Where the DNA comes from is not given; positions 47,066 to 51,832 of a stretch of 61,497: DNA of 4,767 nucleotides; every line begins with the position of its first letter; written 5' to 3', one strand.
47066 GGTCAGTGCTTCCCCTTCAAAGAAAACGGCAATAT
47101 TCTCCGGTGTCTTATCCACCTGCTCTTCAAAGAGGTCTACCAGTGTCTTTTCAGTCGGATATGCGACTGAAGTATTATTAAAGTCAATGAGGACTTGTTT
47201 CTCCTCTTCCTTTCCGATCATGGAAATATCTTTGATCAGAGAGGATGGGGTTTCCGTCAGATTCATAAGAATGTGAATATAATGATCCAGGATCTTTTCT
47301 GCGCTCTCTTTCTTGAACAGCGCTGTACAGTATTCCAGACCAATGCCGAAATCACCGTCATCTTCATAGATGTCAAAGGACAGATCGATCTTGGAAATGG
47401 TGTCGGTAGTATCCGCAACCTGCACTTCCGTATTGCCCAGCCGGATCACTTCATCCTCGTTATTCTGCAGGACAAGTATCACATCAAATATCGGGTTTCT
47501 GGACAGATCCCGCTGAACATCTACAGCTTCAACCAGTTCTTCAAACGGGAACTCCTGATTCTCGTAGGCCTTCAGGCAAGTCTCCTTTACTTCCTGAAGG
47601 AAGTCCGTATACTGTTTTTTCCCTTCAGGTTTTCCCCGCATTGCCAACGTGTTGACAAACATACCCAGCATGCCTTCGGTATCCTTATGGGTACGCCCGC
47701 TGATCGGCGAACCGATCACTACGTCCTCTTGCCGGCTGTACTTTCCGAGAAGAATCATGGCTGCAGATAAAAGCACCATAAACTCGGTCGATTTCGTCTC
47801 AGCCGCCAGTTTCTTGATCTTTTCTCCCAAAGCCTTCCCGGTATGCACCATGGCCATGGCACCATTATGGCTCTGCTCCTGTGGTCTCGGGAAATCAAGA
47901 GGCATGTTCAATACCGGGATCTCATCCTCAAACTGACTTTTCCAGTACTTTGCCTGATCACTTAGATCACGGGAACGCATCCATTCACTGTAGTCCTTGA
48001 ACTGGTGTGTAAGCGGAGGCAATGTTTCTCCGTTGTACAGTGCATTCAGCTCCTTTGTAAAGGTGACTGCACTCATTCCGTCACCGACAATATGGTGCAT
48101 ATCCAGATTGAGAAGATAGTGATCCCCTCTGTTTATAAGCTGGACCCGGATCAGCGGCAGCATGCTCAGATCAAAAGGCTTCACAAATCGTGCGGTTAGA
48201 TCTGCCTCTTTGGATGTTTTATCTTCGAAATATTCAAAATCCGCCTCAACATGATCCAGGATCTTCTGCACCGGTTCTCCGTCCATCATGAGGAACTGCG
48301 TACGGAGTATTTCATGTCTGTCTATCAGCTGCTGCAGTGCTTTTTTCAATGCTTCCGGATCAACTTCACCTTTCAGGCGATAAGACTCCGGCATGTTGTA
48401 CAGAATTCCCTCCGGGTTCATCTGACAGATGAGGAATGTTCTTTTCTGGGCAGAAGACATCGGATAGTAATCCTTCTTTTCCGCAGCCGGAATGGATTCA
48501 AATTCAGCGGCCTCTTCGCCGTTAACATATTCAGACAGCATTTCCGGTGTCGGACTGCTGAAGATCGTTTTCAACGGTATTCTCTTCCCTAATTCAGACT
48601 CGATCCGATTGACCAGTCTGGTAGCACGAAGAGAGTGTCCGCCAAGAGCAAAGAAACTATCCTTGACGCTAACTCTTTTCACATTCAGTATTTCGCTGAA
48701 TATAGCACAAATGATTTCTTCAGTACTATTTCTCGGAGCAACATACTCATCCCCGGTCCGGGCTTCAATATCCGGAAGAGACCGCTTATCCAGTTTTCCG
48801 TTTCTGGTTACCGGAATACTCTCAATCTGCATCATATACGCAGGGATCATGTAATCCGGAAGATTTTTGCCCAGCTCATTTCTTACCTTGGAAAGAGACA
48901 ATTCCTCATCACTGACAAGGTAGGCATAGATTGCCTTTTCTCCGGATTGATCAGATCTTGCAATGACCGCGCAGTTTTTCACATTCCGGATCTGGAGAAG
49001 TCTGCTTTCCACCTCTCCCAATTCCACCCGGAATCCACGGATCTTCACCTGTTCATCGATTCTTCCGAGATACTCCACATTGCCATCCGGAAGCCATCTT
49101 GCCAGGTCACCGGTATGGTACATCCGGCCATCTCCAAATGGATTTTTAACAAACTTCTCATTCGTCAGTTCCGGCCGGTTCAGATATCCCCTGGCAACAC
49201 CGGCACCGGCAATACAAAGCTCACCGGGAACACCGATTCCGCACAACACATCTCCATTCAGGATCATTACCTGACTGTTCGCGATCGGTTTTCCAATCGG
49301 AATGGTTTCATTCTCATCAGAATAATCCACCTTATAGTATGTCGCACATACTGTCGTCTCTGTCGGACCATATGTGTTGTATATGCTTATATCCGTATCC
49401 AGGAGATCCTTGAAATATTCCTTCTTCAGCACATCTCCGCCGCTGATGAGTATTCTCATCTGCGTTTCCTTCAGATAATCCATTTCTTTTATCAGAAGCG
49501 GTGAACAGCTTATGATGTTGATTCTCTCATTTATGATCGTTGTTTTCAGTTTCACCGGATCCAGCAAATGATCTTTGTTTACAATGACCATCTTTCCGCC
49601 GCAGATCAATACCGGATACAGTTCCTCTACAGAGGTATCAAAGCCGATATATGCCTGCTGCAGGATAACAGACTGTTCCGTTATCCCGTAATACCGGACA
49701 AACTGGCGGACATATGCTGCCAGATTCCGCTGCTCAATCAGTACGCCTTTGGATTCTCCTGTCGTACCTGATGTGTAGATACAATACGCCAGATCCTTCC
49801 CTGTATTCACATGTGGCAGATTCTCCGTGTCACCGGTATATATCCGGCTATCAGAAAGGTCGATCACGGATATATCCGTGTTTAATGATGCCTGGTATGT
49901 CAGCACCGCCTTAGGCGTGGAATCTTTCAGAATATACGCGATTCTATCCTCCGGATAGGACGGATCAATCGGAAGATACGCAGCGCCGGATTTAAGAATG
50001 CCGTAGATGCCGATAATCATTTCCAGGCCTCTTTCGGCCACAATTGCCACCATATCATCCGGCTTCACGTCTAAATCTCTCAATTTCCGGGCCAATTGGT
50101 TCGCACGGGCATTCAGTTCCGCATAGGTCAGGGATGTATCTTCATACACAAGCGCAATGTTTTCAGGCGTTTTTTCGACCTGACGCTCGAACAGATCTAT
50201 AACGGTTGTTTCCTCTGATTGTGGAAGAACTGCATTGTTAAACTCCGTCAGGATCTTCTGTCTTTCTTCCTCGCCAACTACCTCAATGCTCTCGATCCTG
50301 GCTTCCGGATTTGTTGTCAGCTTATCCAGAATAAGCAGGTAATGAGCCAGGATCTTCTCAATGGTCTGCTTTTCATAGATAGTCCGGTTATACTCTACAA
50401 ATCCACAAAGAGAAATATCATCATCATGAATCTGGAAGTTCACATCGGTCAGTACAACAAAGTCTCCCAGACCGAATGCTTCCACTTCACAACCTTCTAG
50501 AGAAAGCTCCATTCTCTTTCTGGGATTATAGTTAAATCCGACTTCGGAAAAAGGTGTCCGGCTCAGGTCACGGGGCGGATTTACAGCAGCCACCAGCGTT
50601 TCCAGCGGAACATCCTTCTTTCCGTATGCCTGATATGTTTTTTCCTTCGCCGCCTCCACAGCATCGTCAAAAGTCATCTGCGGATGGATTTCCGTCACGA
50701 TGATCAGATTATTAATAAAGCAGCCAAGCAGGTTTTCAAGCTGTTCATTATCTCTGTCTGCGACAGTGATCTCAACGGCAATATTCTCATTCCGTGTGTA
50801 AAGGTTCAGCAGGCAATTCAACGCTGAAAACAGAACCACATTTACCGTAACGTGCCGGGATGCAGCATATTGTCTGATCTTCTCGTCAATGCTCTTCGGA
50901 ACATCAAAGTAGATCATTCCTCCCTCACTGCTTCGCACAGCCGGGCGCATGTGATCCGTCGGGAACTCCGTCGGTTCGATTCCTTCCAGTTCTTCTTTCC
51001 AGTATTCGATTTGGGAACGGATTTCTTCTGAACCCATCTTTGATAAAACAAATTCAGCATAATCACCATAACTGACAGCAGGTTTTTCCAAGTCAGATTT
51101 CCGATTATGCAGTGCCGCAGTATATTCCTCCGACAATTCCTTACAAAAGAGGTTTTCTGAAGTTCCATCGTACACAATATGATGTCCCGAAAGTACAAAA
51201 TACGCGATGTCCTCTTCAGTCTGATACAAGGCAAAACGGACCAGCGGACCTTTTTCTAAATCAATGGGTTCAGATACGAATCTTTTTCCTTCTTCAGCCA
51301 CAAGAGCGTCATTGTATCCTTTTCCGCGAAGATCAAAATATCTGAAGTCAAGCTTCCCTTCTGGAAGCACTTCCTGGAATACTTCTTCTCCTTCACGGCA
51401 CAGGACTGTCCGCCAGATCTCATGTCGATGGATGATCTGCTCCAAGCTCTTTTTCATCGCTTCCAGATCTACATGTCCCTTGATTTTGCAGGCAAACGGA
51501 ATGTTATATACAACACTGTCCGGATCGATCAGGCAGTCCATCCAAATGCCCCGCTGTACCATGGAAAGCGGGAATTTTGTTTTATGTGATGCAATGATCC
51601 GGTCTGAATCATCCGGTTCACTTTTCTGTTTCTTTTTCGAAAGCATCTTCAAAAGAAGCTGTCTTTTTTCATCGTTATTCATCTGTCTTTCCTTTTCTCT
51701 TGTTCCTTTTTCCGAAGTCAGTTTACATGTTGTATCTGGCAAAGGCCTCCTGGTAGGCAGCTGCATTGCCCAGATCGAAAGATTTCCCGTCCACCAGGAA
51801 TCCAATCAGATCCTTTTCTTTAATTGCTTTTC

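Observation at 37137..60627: Compact glyco-NRPS gene cluster combining peptide assembly, sugar activation, two glycosyltransferases, a NodB-type deacetylase and a dedicated exporter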

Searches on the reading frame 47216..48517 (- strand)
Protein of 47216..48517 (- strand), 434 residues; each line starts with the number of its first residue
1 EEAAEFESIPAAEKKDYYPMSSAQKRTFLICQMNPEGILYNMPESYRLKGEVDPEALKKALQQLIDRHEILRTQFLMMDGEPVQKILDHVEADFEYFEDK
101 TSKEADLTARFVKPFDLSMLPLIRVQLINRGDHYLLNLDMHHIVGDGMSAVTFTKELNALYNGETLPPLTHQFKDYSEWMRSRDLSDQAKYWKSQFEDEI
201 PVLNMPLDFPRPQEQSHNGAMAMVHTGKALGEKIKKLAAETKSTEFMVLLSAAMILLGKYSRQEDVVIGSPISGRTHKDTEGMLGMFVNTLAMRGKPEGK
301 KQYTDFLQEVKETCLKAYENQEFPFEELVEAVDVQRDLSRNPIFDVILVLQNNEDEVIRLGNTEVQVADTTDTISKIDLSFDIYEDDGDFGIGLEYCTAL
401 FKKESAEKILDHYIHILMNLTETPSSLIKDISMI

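Call 28: search_solved_structures(query=window:47216-48517:-, max_evalue=1e-10)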
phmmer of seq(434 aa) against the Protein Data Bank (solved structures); distinct sequences matched with E-value up to 1e-10: 44.
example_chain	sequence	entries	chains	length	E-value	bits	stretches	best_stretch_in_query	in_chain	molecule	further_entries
2jgp_A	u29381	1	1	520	1.1e-112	380.4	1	8-433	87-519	TYROCIDINE SYNTHETASE 3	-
6mfw_A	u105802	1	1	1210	8.5e-63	216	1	8-421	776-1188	Linear gramicidin synthase subunit A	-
6mfz_A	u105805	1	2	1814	1.5e-62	215.2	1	9-421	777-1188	Linear gramicidin synthase subunit A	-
6p1j_A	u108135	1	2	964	1.6e-62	215.1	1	15-414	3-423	Txo2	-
6mfy_A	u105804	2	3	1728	1.6e-62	215.1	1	8-421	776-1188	Linear gramicidin synthase subunit A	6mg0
9be3_A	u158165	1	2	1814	2e-62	214.8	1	13-421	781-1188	Linear gramicidin synthase subunit A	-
9be4_A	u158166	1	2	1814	2e-62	214.8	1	13-421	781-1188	Linear gramicidin synthase subunit A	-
9meh_A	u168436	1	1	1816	2e-62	214.8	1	13-421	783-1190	Linear gramicidin synthase subunit A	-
6mfx_A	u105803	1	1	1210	9.4e-62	212.6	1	9-421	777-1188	Linear gramicidin synthase subunit A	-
6oyf_A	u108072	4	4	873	3.9e-60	207.2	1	19-414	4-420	Txo1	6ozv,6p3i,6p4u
5u89_A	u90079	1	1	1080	1.3e-55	192.4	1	13-432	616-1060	Amino acid adenylation domain protein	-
7kvw_A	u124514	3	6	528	1.7e-49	172.2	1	20-420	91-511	PCP-C didomain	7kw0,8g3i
8fx6_A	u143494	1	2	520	2.2e-49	171.8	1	20-415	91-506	PCP-C didomain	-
8xjz_C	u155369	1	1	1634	3.2e-49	171.3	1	16-431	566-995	Peptide synthetase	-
7kw2_A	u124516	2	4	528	1.3e-48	169.2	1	20-420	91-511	PCP-C didomain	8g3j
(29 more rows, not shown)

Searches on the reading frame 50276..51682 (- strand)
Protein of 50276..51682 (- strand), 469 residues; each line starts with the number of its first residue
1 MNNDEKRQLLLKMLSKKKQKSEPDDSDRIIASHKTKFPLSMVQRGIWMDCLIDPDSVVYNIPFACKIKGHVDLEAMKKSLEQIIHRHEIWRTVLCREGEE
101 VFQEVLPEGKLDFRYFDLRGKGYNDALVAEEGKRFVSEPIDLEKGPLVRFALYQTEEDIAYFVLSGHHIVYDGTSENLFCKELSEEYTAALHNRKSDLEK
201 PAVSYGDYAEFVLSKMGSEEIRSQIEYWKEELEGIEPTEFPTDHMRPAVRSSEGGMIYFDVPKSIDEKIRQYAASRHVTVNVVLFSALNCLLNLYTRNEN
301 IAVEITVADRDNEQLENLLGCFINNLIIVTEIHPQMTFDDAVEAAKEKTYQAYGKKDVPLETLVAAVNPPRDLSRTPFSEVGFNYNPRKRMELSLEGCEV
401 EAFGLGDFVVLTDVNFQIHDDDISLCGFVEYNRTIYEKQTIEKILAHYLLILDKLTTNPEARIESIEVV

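Call 27: search_solved_structures(query=window:50276-51682:-, max_evalue=1e-10)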
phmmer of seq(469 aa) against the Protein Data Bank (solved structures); distinct sequences matched with E-value up to 1e-10: 43.
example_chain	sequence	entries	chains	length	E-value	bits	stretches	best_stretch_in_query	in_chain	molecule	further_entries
5u89_A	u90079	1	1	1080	7e-46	160.4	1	34-467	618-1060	Amino acid adenylation domain protein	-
2jgp_A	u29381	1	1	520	2.8e-41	145.3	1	35-468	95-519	TYROCIDINE SYNTHETASE 3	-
7kw2_A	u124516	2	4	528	1e-39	140.1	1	39-469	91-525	PCP-C didomain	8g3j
6p1j_A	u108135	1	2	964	2.3e-39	138.9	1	34-453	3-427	Txo2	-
8z0q_C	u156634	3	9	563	4.5e-39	138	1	37-463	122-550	Special condensation domain in NRPS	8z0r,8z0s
8fx7_A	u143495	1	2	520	5.9e-39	137.6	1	39-453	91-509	PCP-C didomain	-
9rde_A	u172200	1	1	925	6.3e-39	137.5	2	37-361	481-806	Bacitracin synthase 3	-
7kvw_A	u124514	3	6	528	1.3e-38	136.5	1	39-469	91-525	PCP-C didomain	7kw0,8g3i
8fx6_A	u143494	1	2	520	7.4e-38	134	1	39-453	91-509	PCP-C didomain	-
6oyf_A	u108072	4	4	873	2.4e-36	129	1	37-453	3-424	Txo1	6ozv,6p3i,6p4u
9up2_A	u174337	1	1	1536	1.2e-33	120.1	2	36-330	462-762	PvdL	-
9lcp_A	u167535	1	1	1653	1.5e-33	119.8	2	36-330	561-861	PvdL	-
9lco_A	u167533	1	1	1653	1.5e-33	119.8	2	36-330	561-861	PvdL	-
9lcq_A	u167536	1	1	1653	2e-33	119.3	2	36-330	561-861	PvdL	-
8qnf_A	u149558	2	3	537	1e-32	117.1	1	40-467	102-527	Condensation domain TomBC from the Tomaymycin non-ribosomal peptide synthetase | Tomaymycin non-ribosomal peptide synthetase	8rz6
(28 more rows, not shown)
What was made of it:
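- C1 resembles LCL-type domains more than starter or DCL types (call 27). C1 scores better against LCL domains (7e-46) than against the surfactin starter C (7.5e-28) (call 27).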
